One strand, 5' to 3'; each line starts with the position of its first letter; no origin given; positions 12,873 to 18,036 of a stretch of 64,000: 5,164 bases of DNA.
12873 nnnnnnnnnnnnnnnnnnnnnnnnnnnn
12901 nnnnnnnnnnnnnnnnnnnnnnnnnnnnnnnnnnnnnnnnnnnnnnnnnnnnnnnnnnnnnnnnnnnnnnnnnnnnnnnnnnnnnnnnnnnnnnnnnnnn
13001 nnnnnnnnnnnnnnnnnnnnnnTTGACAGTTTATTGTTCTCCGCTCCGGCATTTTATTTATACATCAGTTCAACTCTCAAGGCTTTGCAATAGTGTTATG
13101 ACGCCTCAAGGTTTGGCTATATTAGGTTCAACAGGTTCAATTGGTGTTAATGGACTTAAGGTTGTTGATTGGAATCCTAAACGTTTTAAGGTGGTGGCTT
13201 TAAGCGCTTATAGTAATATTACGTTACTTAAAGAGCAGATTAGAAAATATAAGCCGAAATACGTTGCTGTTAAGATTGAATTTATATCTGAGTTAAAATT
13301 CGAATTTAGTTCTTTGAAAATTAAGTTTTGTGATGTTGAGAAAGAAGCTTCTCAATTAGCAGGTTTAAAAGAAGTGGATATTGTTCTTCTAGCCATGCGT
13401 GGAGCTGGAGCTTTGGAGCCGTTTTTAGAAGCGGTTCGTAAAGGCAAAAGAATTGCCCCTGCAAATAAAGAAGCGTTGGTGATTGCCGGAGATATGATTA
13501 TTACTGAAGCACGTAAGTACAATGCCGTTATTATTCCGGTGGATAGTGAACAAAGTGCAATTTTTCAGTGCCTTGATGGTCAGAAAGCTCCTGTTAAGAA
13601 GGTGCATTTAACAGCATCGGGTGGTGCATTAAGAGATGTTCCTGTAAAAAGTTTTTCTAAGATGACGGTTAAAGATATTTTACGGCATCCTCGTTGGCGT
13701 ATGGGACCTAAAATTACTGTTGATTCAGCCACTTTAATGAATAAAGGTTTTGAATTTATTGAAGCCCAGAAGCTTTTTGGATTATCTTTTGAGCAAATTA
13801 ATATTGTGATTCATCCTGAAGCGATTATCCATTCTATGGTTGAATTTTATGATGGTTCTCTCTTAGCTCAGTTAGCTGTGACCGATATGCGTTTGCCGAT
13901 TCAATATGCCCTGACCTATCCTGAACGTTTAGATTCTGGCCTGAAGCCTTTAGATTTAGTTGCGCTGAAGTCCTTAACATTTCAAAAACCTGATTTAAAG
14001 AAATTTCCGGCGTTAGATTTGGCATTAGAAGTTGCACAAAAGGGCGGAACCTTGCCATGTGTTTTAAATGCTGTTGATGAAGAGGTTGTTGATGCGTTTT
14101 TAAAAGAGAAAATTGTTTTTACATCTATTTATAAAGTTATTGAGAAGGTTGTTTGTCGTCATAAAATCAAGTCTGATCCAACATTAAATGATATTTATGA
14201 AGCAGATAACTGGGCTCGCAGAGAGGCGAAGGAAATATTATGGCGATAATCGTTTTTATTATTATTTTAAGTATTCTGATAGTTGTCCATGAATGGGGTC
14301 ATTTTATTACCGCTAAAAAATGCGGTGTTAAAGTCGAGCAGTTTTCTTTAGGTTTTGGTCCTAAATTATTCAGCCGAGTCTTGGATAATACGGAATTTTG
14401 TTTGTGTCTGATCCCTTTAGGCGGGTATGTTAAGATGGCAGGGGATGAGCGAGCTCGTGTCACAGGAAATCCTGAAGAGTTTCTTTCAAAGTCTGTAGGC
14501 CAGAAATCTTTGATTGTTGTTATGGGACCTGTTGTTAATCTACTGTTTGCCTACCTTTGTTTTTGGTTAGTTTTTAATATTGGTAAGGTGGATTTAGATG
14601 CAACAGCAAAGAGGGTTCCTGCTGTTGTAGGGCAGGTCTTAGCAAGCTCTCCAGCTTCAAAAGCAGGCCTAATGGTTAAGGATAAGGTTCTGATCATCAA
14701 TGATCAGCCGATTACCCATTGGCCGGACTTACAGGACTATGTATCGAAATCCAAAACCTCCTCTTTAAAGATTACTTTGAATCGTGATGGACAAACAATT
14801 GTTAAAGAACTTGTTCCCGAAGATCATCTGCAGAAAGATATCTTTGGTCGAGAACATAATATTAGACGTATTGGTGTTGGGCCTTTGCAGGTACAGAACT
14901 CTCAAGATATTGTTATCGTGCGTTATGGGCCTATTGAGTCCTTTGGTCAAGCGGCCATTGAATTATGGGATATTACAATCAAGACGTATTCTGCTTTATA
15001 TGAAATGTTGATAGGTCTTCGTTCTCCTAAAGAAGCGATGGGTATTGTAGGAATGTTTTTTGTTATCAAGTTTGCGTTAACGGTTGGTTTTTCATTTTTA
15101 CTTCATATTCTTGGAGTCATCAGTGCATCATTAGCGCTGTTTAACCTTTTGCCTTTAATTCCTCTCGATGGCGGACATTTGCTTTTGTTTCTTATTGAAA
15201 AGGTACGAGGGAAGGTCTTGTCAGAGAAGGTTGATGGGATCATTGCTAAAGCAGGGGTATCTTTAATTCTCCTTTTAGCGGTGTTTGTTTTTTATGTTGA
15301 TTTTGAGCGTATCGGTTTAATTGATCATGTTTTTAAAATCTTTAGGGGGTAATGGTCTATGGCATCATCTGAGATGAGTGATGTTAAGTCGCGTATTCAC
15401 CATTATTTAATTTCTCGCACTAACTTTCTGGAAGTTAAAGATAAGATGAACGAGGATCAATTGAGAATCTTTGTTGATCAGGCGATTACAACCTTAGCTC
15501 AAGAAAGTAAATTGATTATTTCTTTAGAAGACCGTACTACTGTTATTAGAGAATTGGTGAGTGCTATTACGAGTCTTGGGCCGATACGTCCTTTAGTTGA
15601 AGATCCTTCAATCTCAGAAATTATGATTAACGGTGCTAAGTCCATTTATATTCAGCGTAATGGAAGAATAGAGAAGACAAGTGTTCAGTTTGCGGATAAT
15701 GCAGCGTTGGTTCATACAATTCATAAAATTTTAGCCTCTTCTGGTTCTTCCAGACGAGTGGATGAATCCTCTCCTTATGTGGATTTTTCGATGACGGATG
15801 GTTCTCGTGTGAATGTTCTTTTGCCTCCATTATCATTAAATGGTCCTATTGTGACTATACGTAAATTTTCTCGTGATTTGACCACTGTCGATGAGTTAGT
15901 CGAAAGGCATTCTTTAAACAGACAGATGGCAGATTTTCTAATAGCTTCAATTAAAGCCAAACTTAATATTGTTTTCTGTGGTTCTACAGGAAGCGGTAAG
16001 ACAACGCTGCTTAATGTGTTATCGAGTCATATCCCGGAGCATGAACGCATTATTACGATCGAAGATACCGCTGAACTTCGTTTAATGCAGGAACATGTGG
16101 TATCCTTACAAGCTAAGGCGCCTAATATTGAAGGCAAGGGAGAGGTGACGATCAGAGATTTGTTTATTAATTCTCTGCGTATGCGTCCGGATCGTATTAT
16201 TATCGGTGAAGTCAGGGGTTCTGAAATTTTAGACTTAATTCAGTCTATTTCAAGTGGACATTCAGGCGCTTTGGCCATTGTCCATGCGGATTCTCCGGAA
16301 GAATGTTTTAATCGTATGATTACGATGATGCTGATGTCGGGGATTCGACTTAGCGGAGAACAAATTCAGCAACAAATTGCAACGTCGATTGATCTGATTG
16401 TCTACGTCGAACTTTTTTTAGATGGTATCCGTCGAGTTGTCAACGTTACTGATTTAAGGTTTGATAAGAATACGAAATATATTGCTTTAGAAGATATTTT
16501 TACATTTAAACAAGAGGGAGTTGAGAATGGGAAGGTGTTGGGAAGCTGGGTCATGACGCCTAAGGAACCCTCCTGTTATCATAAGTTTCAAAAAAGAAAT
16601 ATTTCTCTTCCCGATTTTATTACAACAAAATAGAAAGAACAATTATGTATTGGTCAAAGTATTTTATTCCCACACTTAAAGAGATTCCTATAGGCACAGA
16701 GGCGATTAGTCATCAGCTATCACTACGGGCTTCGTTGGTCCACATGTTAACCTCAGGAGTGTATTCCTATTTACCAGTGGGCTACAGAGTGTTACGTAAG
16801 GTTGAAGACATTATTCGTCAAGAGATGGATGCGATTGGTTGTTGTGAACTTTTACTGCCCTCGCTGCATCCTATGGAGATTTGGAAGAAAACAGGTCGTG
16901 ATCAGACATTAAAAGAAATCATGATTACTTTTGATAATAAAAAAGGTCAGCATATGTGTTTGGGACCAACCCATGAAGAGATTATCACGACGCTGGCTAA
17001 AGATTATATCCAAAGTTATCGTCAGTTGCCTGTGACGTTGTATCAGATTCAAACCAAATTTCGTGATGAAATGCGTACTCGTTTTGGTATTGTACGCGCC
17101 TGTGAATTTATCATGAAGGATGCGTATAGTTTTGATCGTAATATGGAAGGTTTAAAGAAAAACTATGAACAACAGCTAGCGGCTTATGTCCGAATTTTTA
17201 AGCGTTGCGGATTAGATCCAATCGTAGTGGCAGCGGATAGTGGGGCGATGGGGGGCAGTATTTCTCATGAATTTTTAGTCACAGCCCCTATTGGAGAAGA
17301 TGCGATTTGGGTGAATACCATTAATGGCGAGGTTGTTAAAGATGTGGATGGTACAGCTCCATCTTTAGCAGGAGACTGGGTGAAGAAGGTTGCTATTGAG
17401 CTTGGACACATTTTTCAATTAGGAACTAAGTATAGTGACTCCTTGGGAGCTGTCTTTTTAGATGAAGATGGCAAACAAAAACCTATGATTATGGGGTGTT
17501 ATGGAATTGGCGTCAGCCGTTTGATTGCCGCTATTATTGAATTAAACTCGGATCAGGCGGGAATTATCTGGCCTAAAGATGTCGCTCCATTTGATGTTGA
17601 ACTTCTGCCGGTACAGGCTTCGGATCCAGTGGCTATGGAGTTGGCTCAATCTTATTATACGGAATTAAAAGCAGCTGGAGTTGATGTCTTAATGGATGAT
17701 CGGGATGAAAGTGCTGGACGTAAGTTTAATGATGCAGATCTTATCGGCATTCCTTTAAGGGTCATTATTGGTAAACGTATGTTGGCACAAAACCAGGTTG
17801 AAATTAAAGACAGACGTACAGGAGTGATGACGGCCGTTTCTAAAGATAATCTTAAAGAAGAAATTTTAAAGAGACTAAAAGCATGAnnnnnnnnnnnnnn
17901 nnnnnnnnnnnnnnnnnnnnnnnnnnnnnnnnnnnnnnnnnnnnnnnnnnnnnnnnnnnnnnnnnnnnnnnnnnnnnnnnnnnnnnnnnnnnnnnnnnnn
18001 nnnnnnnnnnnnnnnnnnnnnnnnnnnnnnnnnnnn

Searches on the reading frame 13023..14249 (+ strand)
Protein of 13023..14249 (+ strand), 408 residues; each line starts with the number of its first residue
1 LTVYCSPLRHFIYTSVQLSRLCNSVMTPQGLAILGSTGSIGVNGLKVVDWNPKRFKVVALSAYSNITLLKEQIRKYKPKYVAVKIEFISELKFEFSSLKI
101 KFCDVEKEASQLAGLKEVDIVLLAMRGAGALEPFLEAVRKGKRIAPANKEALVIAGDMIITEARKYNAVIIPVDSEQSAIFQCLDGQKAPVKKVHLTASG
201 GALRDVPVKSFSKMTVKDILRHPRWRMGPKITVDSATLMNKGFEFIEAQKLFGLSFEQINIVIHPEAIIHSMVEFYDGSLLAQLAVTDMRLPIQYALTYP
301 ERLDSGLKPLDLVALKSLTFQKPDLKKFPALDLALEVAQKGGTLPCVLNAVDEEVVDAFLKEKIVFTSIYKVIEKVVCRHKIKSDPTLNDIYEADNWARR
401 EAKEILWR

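Call 53: search_protein_families(library=pfam, proteins=[window:13023-14249:+], max_evalue=0.00001)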
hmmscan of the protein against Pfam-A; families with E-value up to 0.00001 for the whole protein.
window:13023-14249:+ (408 aa): 3 families
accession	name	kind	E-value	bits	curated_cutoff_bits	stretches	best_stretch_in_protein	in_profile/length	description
PF13288.12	DXPR_C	-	6.6e-41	139.6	27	1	284-400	1-114/115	DXP reductoisomerase C-terminal domain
PF08436.17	DXP_redisom_C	-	1.6e-34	118.3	26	1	170-252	1-84/84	1-deoxy-D-xylulose 5-phosphate reductoisomerase C-terminal domain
PF02670.22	DXP_reductoisom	-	9.8e-33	114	21.7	1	31-156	1-129/129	1-deoxy-D-xylulose 5-phosphate reductoisomerase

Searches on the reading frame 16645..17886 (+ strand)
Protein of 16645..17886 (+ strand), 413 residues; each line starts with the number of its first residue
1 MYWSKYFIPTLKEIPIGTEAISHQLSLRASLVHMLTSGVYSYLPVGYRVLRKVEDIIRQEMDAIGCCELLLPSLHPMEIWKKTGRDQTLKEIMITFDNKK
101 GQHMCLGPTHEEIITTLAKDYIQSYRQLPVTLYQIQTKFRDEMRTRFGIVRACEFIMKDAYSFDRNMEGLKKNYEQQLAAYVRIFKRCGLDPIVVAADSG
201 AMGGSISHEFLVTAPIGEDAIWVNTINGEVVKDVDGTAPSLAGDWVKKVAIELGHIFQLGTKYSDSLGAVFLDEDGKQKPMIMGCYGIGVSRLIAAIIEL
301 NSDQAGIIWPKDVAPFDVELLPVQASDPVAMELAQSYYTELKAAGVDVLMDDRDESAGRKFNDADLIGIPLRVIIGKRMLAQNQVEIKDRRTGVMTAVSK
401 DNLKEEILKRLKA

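Call 53: search_protein_families(library=pfam, proteins=[window:16645-17886:+], max_evalue=0.00001)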
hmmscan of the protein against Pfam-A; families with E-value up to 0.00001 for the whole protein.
window:16645-17886:+ (413 aa): 2 families
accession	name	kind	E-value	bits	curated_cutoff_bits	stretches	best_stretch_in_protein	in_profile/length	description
PF00587.30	tRNA-synt_2b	-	6.4e-30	105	29.3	1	96-300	3-178/179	tRNA synthetase class II core domain (G, H, P, S and T)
PF03129.25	HGTP_anticodon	-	1.9e-21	76.4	21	1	320-409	4-93/94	Anticodon binding domain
